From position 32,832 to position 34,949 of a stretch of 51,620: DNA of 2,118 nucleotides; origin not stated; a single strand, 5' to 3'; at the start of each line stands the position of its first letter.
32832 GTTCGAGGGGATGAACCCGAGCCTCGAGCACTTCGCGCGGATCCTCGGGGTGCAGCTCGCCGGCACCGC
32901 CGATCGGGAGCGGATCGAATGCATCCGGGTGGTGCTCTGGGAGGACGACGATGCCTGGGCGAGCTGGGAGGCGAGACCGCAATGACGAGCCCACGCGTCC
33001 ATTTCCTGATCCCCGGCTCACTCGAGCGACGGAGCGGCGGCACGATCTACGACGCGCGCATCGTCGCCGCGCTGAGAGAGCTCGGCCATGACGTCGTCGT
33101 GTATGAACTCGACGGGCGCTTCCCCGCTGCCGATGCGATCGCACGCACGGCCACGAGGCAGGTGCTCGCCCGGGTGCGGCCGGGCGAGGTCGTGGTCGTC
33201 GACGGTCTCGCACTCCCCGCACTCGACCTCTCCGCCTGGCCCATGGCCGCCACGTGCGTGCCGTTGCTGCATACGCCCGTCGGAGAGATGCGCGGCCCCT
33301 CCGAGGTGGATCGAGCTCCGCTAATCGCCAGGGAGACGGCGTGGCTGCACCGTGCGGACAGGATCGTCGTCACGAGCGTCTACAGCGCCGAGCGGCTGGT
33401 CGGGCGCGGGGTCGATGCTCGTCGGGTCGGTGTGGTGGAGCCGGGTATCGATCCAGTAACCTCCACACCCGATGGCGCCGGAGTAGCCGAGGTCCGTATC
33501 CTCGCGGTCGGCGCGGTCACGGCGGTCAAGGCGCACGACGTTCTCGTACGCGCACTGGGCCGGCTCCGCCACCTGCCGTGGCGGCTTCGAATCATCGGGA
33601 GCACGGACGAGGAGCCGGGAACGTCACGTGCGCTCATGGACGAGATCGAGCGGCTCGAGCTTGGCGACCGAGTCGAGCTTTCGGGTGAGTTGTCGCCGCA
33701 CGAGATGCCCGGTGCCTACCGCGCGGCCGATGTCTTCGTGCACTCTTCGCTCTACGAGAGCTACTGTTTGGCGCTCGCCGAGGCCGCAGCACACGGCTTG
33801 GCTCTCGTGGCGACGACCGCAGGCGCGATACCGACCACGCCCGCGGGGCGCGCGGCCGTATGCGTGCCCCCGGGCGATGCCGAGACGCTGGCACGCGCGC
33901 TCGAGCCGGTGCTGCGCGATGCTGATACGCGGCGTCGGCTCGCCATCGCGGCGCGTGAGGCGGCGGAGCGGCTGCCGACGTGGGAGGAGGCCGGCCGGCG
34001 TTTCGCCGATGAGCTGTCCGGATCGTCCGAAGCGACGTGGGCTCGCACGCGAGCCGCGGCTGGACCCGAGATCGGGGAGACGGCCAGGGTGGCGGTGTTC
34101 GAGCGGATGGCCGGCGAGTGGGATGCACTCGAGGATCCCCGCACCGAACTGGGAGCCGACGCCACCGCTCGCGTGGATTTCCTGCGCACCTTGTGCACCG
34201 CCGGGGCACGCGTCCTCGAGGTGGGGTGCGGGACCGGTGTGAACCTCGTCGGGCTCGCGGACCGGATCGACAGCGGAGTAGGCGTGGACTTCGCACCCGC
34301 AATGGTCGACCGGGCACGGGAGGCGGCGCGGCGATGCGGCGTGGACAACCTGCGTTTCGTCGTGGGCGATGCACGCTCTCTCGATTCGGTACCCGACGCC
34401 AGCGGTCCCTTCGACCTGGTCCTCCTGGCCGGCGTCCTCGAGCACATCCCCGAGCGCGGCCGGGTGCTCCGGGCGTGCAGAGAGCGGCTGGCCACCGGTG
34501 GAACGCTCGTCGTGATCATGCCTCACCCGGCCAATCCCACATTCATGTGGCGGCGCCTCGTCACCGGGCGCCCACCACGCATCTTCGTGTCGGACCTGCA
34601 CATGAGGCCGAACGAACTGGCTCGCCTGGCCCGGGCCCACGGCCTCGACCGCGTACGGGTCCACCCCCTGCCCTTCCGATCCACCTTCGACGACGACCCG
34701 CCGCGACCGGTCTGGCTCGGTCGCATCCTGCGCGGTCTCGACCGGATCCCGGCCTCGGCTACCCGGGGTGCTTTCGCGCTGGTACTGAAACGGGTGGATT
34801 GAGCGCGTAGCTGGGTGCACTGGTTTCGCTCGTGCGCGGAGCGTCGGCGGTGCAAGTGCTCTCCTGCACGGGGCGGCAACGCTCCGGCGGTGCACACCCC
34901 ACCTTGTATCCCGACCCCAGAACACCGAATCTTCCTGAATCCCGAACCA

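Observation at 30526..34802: Translationally coupled RibD_C reductase - MDR dehydrogenase - PTPS-like - glycosyltransferase::methyltransferase cluster (candidate modified-pterin or unknown small-molecule pathway)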

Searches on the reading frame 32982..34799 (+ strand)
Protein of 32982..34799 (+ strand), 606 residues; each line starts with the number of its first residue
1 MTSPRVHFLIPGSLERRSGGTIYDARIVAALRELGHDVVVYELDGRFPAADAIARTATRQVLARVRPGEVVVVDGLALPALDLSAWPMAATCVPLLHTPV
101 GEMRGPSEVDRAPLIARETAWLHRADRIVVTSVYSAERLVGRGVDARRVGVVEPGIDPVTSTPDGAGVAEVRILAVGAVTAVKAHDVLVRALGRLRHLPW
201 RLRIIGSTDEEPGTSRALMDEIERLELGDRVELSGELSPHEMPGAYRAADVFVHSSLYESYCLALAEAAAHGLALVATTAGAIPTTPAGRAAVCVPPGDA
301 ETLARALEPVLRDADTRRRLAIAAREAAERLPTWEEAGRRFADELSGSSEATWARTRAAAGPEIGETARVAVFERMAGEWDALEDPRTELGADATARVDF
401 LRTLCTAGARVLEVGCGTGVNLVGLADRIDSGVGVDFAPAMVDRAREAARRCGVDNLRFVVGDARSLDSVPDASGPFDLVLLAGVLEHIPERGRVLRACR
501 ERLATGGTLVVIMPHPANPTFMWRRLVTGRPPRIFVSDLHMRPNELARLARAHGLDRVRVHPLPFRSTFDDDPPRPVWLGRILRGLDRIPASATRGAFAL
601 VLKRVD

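Call 3: search_protein_families(library=pfam, proteins=[window:32982-34799:+], max_evalue=0.01)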
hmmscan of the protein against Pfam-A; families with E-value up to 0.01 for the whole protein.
window:32982-34799:+ (606 aa): 17 families
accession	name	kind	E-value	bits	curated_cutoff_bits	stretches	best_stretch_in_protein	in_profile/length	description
PF13692.12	Glyco_trans_1_4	-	2.6e-25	89.8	27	1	172-313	3-142/142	Glycosyl transferases group 1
PF00534.26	Glycos_transf_1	-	1e-24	87.4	26.4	1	172-326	17-171/172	Glycosyl transferases group 1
PF13649.12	Methyltransf_25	-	2.8e-19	70.1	27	1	411-507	1-97/97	Methyltransferase domain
PF08241.18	Methyltransf_11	-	3.9e-18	66.3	21.2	1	412-511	1-95/95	Methyltransferase domain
PF13847.12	Methyltransf_31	-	6.2e-18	65.3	27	1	407-513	3-111/145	Methyltransferase domain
PF08242.18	Methyltransf_12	-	1.7e-16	61.2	30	1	412-509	1-98/98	Methyltransferase domain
PF13489.12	Methyltransf_23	-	1e-15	58.3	27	1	395-556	10-160/164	Methyltransferase domain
PF01209.24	Ubie_methyltran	-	2e-09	37.6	20.1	1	372-512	12-152/233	ubiE/COQ5 methyltransferase family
PF01135.25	PCMT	-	2.9e-09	37.4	20.3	1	398-511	66-171/210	Protein-L-isoaspartate(D-aspartate) O-methyltransferase (PCMT)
PF20706.3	GT4-conflict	-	3.8e-09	36.5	26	1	135-340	160-384/385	Family 4 Glycosyltransferase in conflict systems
PF13524.12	Glyco_trans_1_2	-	1.3e-07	32.1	25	1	190-336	7-137/144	Glycosyl transferase-like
PF13439.12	Glyco_transf_4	-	6.2e-07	30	28.5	1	26-158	10-168/170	Glycosyltransferase Family 4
PF07021.18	MetW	-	2e-05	24.7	21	1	401-533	7-129/193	Methionine biosynthesis protein MetW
PF02390.23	Methyltransf_4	-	0.001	19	24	1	411-467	5-64/173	Putative methyltransferase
PF13578.12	Methyltransf_24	-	0.0035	18.6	26.3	0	412-511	1-102/105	Methyltransferase domain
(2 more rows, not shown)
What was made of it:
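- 32982..34016 (+): GT-B family-4 glycosyltransferase domain of the fusion protein (residues about 1-345), with an E-x7-E motif (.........). Glyco_trans_1_4 2.6e-25, Glycos_transf_1 1e-24 (call 3).
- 34095..34802 (+): Class-I SAM methyltransferase domain of the fusion (Methyltransf_11/25 type; motif I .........). Methyltransf_25 2.8e-19, Methyltransf_11 3.9e-18 (call 3).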

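Call 4: search_protein_families(library=ncbifam, proteins=[window:32982-34799:+], max_evalue=0.01)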
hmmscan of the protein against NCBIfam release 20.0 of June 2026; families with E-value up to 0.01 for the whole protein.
window:32982-34799:+ (606 aa): 70 families (the best 25 are shown)
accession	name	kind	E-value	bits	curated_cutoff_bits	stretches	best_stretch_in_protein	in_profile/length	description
NF041876.1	EPS_EpsE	equivalog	3.8e-25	89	400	1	168-329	212-377/389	exopolysaccharide biosynthesis GT4 family glycosyltransferase EpsE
TIGR03449.1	mycothiol_MshA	equivalog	4.3e-19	68.7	462.5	1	118-340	158-395/406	D-inositol-3-phosphate glycosyltransferase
NF043040.1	corrin_prot_MT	hypoth_equivalog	1.8e-15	57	180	1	399-527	33-161/216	corrinoid protein-associated methyltransferase CpaM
TIGR03088.1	stp2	hypoth_equivalog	3.5e-15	55.9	409.05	1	140-335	165-360/374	TIGR03088 family PEP-CTERM/XrtA system glycosyltransferase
TIGR04047.1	MSMEG_0565_glyc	hypoth_equivalog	6.9e-14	51.7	259.85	1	138-340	162-366/373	MSMEG_0565 family glycosyltransferase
TIGR01983.1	UbiG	equivalog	6.9e-14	51.7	102.95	1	370-511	2-151/228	bifunctional 2-polyprenyl-6-hydroxyphenol methylase/3-demethylubiquinol 3-O-methyltransferase UbiG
NF041537.1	ArsM_AhpD_UU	exception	6.4e-13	48.2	510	1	406-511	75-180/345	arsenite methyltransferase/AhpD domain selenoprotein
NF040539.1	AST_met_ArsM_2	exception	1.3e-12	48.2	240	1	406-510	55-162/262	putative arsinothricin biosynthesis methyltransferase ArsM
NF041536.1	ArsM_DUF2284_UU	exception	5e-12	44.9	575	1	407-511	76-180/459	arsenite methyltransferase/DUF2284 domain selenoprotein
NF047649.1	MTase_UXPK_star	exception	6.6e-12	45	460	1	407-511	77-181/283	methyltransferase/UXPK-star double selenoprotein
TIGR02021.1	BchM-ChlM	equivalog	6.1e-11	42.2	158.9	1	404-521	51-162/218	magnesium protoporphyrin IX methyltransferase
NF038295.1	EPS_HpsP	equivalog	1.2e-10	40.9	550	1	173-337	210-376/388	hormogonium polysaccharide biosynthesis glycosyltransferase HpsP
NF045667.1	MTase_DVU1556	equivalog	3.9e-10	39.6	155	1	403-511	20-119/213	DVU_1556 family methyltransferase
NF008823.0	PRK11873.1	subfamily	4.3e-10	39.5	263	1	407-511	77-181/272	arsenite methyltransferase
TIGR02149.1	glgA_Coryne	subfamily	1.5e-09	37.5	302.4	1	122-339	142-381/391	glycogen synthase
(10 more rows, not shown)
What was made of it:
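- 32982..34016 (+): MshA 4e-19 and EpsE 4e-25, both far below cut-offs (call 4).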

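Call 41: search_solved_structures(query=window:32982-34799:+, max_evalue=0.001)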
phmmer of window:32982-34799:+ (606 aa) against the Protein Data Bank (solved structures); distinct sequences matched with E-value up to 0.001: 65 (the best 60 are shown).
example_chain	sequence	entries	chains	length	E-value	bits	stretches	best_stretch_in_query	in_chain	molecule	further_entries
6kih_A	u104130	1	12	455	4.6e-14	55.1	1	169-338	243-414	Tll1590 protein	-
3mgg_A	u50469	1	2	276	4.3e-12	48.5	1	402-514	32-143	Methyltransferase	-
7qsg_A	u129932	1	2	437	5.5e-12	48.2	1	126-338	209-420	D-inositol 3-phosphate glycosyltransferase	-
3bus_A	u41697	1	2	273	1e-09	40.7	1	393-511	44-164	Methyltransferase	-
9sm0_A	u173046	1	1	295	6.1e-09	38.1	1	409-511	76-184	Methyltransferase domain-containing protein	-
3c4q_A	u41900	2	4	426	2.1e-08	36.4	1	153-334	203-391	Predicted glycosyltransferases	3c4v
3c48_A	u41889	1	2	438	2.2e-08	36.3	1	153-334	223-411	Predicted glycosyltransferases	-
5dnk_A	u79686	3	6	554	2.7e-08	36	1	408-511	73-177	protein lysine methyltransferase 1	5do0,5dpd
8joz_A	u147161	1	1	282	4.4e-08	35.3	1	408-519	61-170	tRNA 5-carboxymethoxyuridine methyltransferase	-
1xxl_A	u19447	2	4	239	4.5e-08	35.3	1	404-512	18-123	YcgJ protein | ycgJ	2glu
4htf_A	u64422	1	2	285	4.5e-08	35.3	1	408-519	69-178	S-adenosylmethionine-dependent methyltransferase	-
8zc8_A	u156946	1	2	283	5.3e-08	35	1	378-511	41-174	MitM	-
21zq_A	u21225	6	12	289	5.6e-08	35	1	378-511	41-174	MitM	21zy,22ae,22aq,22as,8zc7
7bgg_A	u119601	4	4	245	1.3e-07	33.7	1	410-509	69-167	heterocyclic toxin methyltransferase (Rv0560c) | 2-heptyl-1-hydroxyquinolin-4(1H)-one methyltransferase | Uncharacterized protein Rv0560c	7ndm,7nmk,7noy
4kdr_A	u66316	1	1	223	2e-07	33.1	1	369-509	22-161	3-demethylubiquinone-9 3-methyltransferase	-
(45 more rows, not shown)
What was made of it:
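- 32982..34016 (+): PDB relatives are a protein deposited as Tll1590, MshA and PimB' (call 41).
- The GT's nearest characterised relatives act on polyol phosphates or phosphatidylinositol (calls 4, 41).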

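Call 64: find_homologous_proteins(query=window:32982-34799:+, max_evalue=1e-20)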
Query window:32982-34799:+ (606 aa): 64 proteins with E <= 1e-20 among 8000 candidates.
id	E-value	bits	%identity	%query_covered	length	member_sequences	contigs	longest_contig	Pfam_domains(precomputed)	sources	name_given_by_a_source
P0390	0.0e+0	1318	100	100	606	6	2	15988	PF13489.13,PF13524.13,PF13439.13,PF08241.19,PF13692.13,PF07021.19,PF13847.13,PF00534.27,PF13649.13,PF01135.26,PF01209.25,PF08242.19,PF20706.4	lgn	-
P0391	5.3e-119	417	61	58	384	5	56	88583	PF00534.27,PF13524.13,PF13439.13,PF20706.4,PF13692.13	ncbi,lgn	-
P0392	7.0e-98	347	54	59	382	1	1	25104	PF00534.27,PF13524.13,PF13439.13,PF20706.4,PF13692.13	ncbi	ncbi:MAG TPA: glycosyltransferase family 4 protein [Longimicrobiales bacterium]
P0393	4.2e-95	338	56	57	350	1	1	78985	PF00534.27,PF13579.13,PF13524.13,PF13439.13,PF20706.4,PF13692.13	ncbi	ncbi:MAG TPA: glycosyltransferase family 4 protein [Longimicrobiales bacterium]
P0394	8.8e-93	330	49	57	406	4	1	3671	PF00534.27,PF13579.13,PF13524.13,PF13439.13,PF20706.4,PF13692.13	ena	-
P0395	1.5e-92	329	51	57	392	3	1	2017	PF00534.27,PF13579.13,PF13524.13,PF13439.13,PF20706.4,PF13692.13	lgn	-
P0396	4.4e-91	324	63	30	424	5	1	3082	PF00534.27,PF13579.13,PF13524.13,PF13439.13,PF20706.4,PF13692.13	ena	-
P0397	3.3e-85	305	53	56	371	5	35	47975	PF00534.27,PF13579.13,PF13439.13,PF20706.4,PF13692.13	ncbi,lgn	-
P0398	6.7e-85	304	57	54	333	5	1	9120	PF00534.27,PF13524.13,PF13439.13,PF20706.4,PF13692.13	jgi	-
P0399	4.2e-70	255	46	57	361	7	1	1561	PF00534.27,PF13579.13,PF13439.13,PF20706.4,PF13692.13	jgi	jgi:glycosyltransferase involved in cell wall biosynthesis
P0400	3.6e-69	252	46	57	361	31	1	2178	PF00534.27,PF13579.13,PF13439.13,PF20706.4,PF13692.13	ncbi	-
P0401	3.1e-60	222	41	55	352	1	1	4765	PF00534.27,PF13579.13,PF13439.13,PF20706.4,PF13692.13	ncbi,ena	-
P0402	2.2e-59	220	41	58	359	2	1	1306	PF00534.27,PF13579.13,PF13524.13,PF13439.13,PF20706.4,PF13692.13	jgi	jgi:glycosyltransferase involved in cell wall biosynthesis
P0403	9.6e-59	218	41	57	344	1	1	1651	PF00534.27,PF13579.13,PF13439.13,PF20706.4,PF13692.13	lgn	-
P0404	3.8e-58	216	43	56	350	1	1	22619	PF00534.27,PF13579.13,PF13524.13,PF13439.13,PF20706.4,PF13692.13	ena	-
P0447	3.1e-42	163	32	79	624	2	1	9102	PF00534.27,PF13579.13,PF13439.13,PF20706.4,PF13692.13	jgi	jgi:glycosyltransferase involved in cell wall biosynthesis/SAM-dependent methyltransferase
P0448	8.9e-41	158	37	57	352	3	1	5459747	PF00534.27,PF13439.13,PF20706.4,PF13692.13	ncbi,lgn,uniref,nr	ncbi:glycosyltransferase family 4 protein [Thalassobaculum sp. OXR-137]|uniref:glycosyltransferase f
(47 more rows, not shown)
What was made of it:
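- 32982..34016 (+): Stand-alone orthologues of about 350 aa predominate in other lineages (call 64).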

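Call 65: find_encoding_contigs(protein=P0448, flank=8000, max_places=1)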
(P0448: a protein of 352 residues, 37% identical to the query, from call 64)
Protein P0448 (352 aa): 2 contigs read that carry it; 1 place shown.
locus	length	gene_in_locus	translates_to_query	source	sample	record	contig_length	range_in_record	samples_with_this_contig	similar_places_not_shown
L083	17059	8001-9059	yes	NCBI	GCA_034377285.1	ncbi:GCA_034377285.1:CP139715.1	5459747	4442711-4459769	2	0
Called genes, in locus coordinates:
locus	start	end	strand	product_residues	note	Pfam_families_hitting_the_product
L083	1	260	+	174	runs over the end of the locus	-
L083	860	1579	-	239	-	-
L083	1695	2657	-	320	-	PF13409:GST_N_2, PF00043:GST_C (weak), PF13410:GST_C_2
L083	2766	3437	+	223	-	PF13640:2OG-FeII_Oxy_3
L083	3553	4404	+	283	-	PF19576:Acyltransf_2, PF01553:Acyltransferase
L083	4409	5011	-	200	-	PF28549:NDPSase_N (weak), PF00293:NUDIX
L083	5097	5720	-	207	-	PF03551:PadR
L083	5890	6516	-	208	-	PF04264:YceI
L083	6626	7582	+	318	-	-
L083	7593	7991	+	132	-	PF01242:PTPS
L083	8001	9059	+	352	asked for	PF13439:Glyco_transf_4, PF20706:GT4-conflict, PF00534:Glycos_transf_1, PF13692:Glyco_trans_1_4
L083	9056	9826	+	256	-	PF13649:Methyltransf_25 (weak)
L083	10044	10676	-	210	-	PF00625:Guanylate_kin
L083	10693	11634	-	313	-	PF03755:YicC-like_N, PF08340:YicC-like_C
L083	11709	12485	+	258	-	PF00106:adh_short, PF08659:KR, PF13561:adh_short_C2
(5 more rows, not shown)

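Call 66: find_encoding_contigs(protein=P0447, flank=8000, max_places=1)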
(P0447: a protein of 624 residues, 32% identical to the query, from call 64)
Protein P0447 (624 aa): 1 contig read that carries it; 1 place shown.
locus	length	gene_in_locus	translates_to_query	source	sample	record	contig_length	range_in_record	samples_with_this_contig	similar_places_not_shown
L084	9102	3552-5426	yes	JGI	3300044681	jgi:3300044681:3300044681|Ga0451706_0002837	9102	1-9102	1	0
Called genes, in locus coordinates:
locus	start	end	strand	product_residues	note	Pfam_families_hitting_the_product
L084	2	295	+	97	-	PF03706:LPG_synthase_TM (weak)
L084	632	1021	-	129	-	PF01242:PTPS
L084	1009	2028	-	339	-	PF00107:ADH_zinc_N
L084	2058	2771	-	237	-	PF01872:RibD_C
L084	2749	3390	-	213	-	PF00925:GTP_cyclohydro2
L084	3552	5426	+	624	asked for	PF13579:Glyco_trans_4_4, PF13439:Glyco_transf_4, PF20706:GT4-conflict, PF00534:Glycos_transf_1, PF13692:Glyco_trans_1_4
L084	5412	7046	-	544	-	-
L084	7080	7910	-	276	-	PF02353:CMAS, PF13489:Methyltransf_23, PF13847:Methyltransf_31, PF08241:Methyltransf_11, PF08242:Methyltransf_12, PF13649:Methyltransf_25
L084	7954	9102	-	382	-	PF07992:Pyr_redox_2, PF13738:Pyr_redox_3, PF00070:Pyr_redox, PF02852:Pyr_redox_dim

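Call 67: find_encoding_contigs(protein=P0390, flank=10000, max_places=3)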
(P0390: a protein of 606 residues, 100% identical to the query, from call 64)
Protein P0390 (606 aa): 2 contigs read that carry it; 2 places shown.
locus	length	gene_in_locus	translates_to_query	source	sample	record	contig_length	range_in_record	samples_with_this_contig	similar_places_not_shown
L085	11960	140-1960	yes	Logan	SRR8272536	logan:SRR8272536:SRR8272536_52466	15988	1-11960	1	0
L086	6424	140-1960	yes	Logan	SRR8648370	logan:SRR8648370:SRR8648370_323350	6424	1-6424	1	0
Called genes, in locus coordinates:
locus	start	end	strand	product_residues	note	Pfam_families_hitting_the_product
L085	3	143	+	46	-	?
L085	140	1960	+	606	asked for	PF20706:GT4-conflict, PF00534:Glycos_transf_1, PF13692:Glyco_trans_1_4, PF01209:Ubie_methyltran, PF01135:PCMT, PF13489:Methyltransf_23, PF08241:Methyltransf_11, PF08242:Methyltransf_12, +5 more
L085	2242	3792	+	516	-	PF00282:Pyridoxal_deC, PF01212:Beta_elim_lyase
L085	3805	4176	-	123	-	PF04020:Phage_holin_4_2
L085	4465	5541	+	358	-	PF14064:HmuY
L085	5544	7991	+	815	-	PF13715:CarbopepD_reg_2 (faint), PF13620:CarboxypepD_reg (weak), PF07715:Plug, PF00593:TonB_dep_Rec_b-barrel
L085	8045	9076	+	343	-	PF01903:CbiX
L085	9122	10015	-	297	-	PF09678:Caa3_CtaG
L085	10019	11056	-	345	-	PF02630:SCO1-SenC, PF04314:LpqE-like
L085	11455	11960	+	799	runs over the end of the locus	PF08448:PAS_4, PF13185:GAF_2, PF01590:GAF, PF13492:GAF_3, PF01590:GAF, PF13185:GAF_2 (weak), PF00512:HisKA, PF02518:HATPase_c, +2 more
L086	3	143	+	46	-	?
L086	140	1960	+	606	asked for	PF20706:GT4-conflict, PF00534:Glycos_transf_1, PF13692:Glyco_trans_1_4, PF01209:Ubie_methyltran, PF01135:PCMT, PF13489:Methyltransf_23, PF08241:Methyltransf_11, PF08242:Methyltransf_12, +5 more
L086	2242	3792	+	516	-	PF00282:Pyridoxal_deC, PF01212:Beta_elim_lyase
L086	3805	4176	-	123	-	PF04020:Phage_holin_4_2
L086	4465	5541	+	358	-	PF14064:HmuY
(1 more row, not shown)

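Call 88: search_protein_families(library=padloc, proteins=[window:32982-34799:+], max_evalue=0.001)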
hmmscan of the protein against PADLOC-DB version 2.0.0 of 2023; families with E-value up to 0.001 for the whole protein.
window:32982-34799:+ (606 aa): 1 family
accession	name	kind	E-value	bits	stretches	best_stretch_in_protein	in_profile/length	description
PDLC04134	mad2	-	1.8e-23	81.1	1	406-526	290-409/492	mads_2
